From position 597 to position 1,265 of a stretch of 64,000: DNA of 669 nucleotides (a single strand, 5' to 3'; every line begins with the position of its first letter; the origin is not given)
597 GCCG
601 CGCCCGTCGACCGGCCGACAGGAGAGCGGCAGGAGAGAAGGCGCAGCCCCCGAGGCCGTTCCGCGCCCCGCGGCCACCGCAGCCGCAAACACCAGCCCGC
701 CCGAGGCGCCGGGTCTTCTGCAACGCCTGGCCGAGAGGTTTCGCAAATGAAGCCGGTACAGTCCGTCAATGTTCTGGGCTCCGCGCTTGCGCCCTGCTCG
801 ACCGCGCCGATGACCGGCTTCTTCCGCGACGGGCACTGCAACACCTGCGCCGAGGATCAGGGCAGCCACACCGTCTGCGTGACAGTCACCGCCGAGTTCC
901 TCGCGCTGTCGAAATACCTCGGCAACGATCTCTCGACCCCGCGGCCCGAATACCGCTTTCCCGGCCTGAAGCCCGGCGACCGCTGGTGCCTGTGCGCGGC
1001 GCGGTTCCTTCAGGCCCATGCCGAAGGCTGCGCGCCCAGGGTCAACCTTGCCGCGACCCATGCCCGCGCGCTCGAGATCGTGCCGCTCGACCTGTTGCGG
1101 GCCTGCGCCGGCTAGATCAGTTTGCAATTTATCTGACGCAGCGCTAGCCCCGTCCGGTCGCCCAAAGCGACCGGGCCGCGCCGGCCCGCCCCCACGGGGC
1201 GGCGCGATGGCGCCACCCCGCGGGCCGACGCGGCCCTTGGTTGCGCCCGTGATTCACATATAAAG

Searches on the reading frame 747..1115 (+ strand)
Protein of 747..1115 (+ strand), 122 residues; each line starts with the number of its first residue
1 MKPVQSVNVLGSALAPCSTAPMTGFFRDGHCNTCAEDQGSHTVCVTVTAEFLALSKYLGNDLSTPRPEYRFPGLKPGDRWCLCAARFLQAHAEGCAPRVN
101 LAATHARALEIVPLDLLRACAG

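Call 3: search_protein_families(library=pfam, max_evalue=1, proteins=[window:747-1115:+])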
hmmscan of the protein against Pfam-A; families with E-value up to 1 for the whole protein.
window:747-1115:+ (122 aa): 1 family
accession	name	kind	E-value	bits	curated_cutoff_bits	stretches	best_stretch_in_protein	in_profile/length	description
PF09996.14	DUF2237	-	2e-52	176.4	25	1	8-120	2-114/115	Uncharacterized protein conserved in bacteria (DUF2237)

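Call 4: search_protein_families(library=ncbifam, max_evalue=1, proteins=[window:747-1115:+])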
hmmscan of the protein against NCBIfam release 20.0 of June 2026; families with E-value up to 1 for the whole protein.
window:747-1115:+ (122 aa): 0 families
